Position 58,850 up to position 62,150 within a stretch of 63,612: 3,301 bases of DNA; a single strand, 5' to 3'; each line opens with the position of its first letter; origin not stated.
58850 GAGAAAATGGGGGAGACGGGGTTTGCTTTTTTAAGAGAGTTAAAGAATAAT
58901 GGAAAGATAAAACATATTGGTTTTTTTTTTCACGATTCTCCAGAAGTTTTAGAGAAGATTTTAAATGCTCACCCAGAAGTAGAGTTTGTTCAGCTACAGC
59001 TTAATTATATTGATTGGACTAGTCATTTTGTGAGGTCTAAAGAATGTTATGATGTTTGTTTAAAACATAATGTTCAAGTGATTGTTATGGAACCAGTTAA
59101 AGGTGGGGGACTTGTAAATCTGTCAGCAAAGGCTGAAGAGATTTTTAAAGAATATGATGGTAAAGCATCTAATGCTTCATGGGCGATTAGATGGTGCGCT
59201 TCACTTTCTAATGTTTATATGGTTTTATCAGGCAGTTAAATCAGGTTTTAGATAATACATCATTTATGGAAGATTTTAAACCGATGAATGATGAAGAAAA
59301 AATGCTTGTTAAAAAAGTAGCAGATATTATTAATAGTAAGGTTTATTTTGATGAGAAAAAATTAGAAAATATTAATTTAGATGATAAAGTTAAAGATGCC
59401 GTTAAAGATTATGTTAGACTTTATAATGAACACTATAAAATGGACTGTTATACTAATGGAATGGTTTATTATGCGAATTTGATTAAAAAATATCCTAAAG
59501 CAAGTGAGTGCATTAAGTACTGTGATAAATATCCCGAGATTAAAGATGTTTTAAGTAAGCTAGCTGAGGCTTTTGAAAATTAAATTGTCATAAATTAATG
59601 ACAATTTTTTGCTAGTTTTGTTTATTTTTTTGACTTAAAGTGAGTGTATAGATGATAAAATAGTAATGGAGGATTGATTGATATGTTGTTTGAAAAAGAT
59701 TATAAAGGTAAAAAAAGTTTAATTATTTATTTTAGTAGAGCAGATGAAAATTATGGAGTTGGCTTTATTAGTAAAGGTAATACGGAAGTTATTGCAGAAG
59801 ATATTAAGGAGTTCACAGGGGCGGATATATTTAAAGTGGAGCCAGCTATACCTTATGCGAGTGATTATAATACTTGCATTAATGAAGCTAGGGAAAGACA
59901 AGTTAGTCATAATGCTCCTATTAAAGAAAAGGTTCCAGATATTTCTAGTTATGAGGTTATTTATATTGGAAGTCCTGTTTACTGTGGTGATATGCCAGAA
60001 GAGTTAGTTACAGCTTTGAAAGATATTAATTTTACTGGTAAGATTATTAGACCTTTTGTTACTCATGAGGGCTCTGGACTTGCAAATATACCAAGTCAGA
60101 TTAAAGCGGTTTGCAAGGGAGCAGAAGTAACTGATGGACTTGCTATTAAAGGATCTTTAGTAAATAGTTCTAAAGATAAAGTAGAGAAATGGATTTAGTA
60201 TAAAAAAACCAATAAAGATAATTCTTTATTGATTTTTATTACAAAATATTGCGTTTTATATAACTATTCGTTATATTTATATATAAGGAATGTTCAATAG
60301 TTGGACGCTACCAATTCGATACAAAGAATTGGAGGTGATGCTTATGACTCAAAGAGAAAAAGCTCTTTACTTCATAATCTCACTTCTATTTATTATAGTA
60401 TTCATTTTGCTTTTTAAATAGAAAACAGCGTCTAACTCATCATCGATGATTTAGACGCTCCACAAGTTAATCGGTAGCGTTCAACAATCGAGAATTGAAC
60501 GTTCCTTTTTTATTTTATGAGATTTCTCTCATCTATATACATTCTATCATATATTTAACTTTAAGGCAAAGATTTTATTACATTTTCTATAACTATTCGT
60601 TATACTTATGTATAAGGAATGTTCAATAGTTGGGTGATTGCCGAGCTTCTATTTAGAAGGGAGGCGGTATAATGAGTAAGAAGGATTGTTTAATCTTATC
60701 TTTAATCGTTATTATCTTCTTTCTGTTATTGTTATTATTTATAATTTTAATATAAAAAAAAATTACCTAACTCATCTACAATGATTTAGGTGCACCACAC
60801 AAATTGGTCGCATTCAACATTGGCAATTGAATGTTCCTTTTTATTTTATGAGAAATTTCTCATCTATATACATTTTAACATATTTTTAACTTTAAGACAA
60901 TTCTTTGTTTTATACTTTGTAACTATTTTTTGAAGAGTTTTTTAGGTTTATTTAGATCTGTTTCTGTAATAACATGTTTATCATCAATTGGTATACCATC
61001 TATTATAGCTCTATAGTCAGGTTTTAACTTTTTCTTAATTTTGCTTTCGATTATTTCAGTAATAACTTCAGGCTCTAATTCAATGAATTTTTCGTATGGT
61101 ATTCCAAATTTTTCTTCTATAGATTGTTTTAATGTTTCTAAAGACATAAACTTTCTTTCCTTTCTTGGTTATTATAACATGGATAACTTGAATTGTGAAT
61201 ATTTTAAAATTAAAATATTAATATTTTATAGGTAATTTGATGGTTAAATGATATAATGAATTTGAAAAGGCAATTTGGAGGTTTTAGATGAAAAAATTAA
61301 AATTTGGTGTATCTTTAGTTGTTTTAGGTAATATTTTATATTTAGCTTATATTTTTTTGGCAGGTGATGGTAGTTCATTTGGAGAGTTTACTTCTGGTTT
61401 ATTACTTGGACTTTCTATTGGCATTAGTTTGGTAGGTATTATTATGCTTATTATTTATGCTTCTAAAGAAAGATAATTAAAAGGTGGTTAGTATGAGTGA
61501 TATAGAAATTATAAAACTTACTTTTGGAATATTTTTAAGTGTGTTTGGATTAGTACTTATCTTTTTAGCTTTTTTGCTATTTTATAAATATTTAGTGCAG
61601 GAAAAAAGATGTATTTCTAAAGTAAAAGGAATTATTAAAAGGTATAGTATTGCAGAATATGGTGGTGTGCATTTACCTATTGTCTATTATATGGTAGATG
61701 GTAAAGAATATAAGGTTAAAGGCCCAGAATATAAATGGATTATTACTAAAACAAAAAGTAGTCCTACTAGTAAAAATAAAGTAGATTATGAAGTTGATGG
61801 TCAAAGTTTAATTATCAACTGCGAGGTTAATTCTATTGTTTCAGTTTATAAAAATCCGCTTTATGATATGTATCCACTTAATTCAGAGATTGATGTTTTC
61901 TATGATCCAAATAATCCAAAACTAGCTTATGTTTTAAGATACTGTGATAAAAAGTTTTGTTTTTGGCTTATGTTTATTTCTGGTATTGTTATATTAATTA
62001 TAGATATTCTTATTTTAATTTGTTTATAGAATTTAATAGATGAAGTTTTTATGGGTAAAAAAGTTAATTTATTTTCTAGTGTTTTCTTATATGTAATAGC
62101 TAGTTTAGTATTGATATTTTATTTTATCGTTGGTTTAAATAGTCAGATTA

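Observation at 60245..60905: Tandem pair of candidate type I toxin-antitoxin modules hidden in an ORF-free gap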

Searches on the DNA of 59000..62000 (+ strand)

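Call 5: search_rna_families(source=window, start=59000, end=62000, threshold=evalue, max_evalue=10, show_alignments=3)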
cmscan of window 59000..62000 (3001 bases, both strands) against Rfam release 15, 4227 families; matches with E-value up to 10: 2.
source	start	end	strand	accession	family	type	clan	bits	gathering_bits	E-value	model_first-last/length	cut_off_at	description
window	59217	59268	-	RF00278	SNORD50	Gene; snRNA; snoRNA; CD-box;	-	17.1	42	7.1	1-72/72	no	Small nucleolar RNA SNORD50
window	60290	60431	+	RF02577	tsr24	Gene; sRNA;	-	13.7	50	6.4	1-238/238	no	S. aureus tsr24 small RNA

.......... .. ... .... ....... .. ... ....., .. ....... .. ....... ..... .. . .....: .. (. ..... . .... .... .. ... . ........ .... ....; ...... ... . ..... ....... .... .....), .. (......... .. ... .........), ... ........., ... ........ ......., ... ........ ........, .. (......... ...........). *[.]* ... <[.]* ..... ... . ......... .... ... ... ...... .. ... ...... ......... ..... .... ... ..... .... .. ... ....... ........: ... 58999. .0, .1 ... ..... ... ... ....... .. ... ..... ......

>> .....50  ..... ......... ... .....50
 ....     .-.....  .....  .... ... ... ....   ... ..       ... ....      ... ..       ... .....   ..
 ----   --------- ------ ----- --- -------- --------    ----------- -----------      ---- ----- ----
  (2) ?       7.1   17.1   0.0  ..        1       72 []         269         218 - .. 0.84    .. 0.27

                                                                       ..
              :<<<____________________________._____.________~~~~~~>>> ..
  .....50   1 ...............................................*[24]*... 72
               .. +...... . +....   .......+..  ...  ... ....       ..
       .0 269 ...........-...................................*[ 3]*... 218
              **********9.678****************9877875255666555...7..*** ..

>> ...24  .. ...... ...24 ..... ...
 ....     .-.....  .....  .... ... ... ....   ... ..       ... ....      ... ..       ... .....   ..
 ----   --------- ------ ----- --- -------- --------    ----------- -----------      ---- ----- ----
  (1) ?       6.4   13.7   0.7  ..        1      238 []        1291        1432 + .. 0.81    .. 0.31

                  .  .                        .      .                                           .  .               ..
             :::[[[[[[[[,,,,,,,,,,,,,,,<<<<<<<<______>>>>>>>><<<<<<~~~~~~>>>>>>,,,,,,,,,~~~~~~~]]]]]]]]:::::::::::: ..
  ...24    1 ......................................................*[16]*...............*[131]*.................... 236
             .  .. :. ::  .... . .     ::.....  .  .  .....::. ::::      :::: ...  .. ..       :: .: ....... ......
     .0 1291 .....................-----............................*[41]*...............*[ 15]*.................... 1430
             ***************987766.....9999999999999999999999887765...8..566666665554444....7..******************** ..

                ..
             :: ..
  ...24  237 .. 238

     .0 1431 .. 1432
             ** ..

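Call 11: search_dna_similar(query=window:60245-60575:+, collection=plasmids, mode=distant, max_evalue=0.01)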
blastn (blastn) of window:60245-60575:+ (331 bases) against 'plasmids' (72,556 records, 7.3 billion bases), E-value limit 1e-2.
No match.

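Call 12: search_dna_similar(query=window:60245-60575:+, collection=phages, mode=distant, max_evalue=0.01)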
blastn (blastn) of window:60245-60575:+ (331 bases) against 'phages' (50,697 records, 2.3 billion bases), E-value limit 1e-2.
No match.

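Call 62: build_rna_model(alignment_id=A4, structure=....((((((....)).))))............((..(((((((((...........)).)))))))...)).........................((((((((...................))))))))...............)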
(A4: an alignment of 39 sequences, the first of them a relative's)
Model R1 built from alignment A4 (39 sequences, 147 columns); structure: as given.
model positions 120; base pairs 25; branch points 2; effective number of sequences 1.99; information 0.59 bits per position. Calibrated on 0.2 Mb of random sequence (short: E-values are rough).
structure used (alignment columns):
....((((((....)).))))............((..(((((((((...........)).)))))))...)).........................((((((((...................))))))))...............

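Call 63: search_with_rna_model(model_id=R1, source=window, filters=off, max_evalue=1)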
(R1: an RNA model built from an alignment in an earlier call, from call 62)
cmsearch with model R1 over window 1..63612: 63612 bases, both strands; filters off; matches with E-value up to 1: 6.
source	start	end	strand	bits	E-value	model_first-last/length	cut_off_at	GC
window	60415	60536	-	120.1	1.9e-19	1-120/120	no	0.34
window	60751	60867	-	106.6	5.3e-17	1-120/120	no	0.29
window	42343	42420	+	21.6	0.13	1-120/120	no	0.32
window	60395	60470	+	21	0.17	1-120/120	no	0.32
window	60256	60376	+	18.7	0.42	1-120/120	no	0.3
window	6550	6644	+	17.2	0.82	1-120/120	no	0.31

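Call 64: search_with_rna_model(model_id=R1, sources=[L001, L002, L003, L004, L005, L006, L007, L008, L009, L010, L011, L012, L013, L014, L015, L016, L017, L018, L019, L020, L021, L022, L023, L024, L025, L026, L027, L028, L029, L030, L031, L032, L033, L034, L035, L036, L037, L038, L039, L040, L041, L042, L043, L044, L045, L046, L047, L048, L049, L050, L051, L052, L053, L054, L055, L056, L057, L058, L059, L060, L061, L062, L063], max_evalue=0.01)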
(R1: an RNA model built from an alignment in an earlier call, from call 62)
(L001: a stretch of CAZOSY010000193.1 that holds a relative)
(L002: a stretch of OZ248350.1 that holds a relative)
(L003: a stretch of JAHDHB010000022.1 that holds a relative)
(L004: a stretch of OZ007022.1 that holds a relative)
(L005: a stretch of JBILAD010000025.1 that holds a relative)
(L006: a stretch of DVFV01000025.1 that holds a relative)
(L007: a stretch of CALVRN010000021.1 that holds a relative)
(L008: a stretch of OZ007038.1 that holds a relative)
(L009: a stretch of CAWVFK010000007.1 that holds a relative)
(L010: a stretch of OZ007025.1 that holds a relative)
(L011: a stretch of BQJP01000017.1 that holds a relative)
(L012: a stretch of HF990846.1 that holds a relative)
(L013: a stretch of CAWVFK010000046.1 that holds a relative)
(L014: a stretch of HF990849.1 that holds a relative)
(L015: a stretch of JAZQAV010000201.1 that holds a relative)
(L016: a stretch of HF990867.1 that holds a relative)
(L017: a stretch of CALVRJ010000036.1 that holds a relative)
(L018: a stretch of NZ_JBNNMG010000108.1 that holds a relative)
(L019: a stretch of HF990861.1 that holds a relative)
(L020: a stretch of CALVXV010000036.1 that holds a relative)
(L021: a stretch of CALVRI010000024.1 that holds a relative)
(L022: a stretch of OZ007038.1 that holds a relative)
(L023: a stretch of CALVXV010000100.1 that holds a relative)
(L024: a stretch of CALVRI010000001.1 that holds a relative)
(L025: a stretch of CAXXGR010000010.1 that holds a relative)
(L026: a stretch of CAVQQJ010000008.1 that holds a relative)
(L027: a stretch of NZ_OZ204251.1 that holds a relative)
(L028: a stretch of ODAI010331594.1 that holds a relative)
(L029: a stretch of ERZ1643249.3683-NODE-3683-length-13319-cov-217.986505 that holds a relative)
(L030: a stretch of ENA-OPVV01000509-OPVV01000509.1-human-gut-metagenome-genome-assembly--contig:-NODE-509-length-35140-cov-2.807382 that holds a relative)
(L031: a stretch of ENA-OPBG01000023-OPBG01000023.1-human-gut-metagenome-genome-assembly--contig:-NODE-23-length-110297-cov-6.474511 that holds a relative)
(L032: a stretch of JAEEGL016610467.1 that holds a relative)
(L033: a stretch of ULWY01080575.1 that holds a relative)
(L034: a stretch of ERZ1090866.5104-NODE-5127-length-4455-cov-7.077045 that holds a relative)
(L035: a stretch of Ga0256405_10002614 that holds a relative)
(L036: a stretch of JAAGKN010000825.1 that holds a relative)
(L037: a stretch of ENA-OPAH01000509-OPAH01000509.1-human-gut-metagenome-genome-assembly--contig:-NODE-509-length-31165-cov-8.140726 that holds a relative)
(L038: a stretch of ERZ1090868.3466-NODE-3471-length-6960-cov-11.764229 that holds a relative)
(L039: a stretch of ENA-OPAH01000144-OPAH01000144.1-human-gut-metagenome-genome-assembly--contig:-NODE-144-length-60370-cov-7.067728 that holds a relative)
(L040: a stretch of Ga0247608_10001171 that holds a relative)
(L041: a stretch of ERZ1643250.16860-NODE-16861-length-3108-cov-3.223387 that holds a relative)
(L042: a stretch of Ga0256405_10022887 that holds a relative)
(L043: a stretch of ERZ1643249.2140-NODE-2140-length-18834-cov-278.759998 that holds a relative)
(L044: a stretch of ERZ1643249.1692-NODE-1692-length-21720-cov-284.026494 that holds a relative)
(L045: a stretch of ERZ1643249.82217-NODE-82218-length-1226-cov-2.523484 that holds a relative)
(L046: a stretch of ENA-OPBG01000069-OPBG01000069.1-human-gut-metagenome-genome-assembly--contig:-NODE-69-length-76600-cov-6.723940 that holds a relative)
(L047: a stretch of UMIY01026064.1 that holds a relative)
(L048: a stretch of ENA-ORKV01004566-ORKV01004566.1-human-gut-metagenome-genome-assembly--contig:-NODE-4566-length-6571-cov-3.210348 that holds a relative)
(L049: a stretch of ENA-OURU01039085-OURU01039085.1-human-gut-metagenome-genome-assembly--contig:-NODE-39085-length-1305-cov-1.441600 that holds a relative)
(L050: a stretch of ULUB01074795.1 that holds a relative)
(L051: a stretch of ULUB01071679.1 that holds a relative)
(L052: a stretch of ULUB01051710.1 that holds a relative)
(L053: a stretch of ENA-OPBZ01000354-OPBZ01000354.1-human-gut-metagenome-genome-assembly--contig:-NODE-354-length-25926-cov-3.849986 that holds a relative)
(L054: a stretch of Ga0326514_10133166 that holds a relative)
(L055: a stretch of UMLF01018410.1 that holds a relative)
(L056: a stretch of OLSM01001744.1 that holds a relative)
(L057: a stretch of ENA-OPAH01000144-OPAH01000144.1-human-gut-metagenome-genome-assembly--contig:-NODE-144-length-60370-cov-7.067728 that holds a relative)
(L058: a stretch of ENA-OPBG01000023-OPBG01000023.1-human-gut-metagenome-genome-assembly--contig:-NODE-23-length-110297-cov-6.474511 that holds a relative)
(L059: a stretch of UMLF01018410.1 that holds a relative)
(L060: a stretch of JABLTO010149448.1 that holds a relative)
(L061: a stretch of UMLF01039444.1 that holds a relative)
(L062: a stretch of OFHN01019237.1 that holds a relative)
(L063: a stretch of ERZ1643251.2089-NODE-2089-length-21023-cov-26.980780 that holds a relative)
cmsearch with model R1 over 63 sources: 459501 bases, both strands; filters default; matches with E-value up to 0.01: 77.
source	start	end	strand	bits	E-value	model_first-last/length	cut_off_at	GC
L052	5396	5513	-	124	2.7e-19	1-120/120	no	0.32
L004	1385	1503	-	123.5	3.3e-19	1-120/120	no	0.33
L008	6183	6300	-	123.2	3.8e-19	1-120/120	no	0.32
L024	2638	2755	-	123.1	3.9e-19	1-120/120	no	0.32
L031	4106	4226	-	121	9.4e-19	1-120/120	no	0.29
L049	400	520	-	121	9.4e-19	1-120/120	no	0.29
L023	3088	3204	+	120.5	1.2e-18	1-120/120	no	0.31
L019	6195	6315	+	119.3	1.9e-18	1-120/120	no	0.33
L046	7496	7616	-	119.3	1.9e-18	1-120/120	no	0.33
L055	541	661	+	119.3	1.9e-18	1-120/120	no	0.33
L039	7273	7395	+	117.9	3.4e-18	1-120/120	no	0.33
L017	2170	2287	+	117.7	3.7e-18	1-120/120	no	0.35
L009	7506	7627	-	117.5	4e-18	1-120/120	no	0.32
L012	2273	2394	-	117.5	4e-18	1-120/120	no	0.32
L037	2482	2603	+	117.5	4e-18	1-120/120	no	0.32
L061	9560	9681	+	117.5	4e-18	1-120/120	no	0.32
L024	2998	3112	-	117.1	4.9e-18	1-120/120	no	0.3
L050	364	478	-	117.1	4.9e-18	1-120/120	no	0.38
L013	3993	4107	+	117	4.9e-18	1-120/120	no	0.39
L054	963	1082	-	116.4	6.5e-18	1-120/120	no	0.32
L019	3992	4116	+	116.2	6.9e-18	1-120/120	no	0.27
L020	166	290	-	116.2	6.9e-18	1-120/120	no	0.27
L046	9695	9819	-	116.2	6.9e-18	1-120/120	no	0.27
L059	2686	2810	+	116.2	6.9e-18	1-120/120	no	0.27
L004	1745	1859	-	115.5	9.4e-18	1-120/120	no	0.3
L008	6542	6656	-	115.5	9.4e-18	1-120/120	no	0.3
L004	2093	2207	-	115.3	1e-17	1-120/120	no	0.4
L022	505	619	-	115.3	1e-17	1-120/120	no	0.4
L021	1628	1747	+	115.2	1.1e-17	1-120/120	no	0.28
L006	855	979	-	115.1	1.1e-17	1-120/120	no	0.28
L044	2227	2351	+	115.1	1.1e-17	1-120/120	no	0.28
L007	1274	1396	-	114.3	1.5e-17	1-120/120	no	0.36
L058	5846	5965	+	114.1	1.7e-17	1-120/120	no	0.29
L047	3010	3132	-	113.7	2e-17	1-120/120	no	0.33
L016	3021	3138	+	112.9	2.8e-17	1-120/120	no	0.36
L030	5806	5923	+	112.9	2.8e-17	1-120/120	no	0.36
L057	850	967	+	112.9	2.8e-17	1-120/120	no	0.36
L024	3348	3463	-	112.7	3e-17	1-120/120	no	0.35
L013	4341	4455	+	112.1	3.9e-17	1-120/120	no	0.31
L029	7231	7356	+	110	9.2e-17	1-120/120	no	0.3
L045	801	916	-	109.9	9.8e-17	1-120/120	no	0.32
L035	2164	2278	+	109.6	1.1e-16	1-120/120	no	0.3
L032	93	211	+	109.5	1.1e-16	1-120/120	no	0.3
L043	6809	6933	+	109.1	1.3e-16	1-120/120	no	0.33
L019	5780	5892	+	109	1.4e-16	1-120/120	no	0.35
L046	7919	8031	-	109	1.4e-16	1-120/120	no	0.35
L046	10122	10234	-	109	1.4e-16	1-120/120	no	0.35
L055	126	238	+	109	1.4e-16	1-120/120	no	0.35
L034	3007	3127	-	108.1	2.1e-16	1-120/120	no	0.31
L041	43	163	-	108.1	2.1e-16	1-120/120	no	0.31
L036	2661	2776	+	107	3.2e-16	1-120/120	no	0.33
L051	988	1108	+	105.5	6e-16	1-120/120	no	0.31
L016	3374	3484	+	104.7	8.5e-16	1-120/120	no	0.3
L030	6159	6269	+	104.7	8.5e-16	1-120/120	no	0.3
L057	1203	1313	+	104.7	8.5e-16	1-120/120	no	0.3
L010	601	724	-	102.4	2.2e-15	1-120/120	no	0.32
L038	3131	3248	-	101.8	2.8e-15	1-120/120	no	0.31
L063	375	494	-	98.5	1.1e-14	1-120/120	no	0.31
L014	1993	2120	-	98.1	1.3e-14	1-120/120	no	0.37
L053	242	369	-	98.1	1.3e-14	1-120/120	no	0.37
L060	1385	1492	+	95.6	3.7e-14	1-120/120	no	0.28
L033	1582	1695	+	93.9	7.6e-14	1-120/120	no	0.33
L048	1459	1572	-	93.9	7.6e-14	1-120/120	no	0.33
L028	535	653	-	92.1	1.6e-13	1-120/120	no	0.34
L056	10321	10441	+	91.1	2.5e-13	1-120/120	no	0.27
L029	13045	13165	+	90.8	2.8e-13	1-120/120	no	0.29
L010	963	1088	-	82.4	9.2e-12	1-120/120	no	0.34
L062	456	575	-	81.1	1.6e-11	1-120/120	no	0.33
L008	802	919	-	80.4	2.1e-11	1-120/120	no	0.3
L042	3531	3651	-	78.7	4.3e-11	1-120/120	no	0.25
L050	25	130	-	77.3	7.5e-11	1-120/120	no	0.35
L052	3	132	-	75.2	1.9e-10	1-120/120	no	0.39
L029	7592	7717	+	71.5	8.5e-10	1-120/120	no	0.36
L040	9703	9841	+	43.9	8.6e-05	1-120/120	no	0.3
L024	2988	3091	+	36.5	0.0019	1-120/120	no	0.29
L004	1735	1838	+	33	0.0082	1-120/120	no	0.3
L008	6532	6635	+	33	0.0082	1-120/120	no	0.3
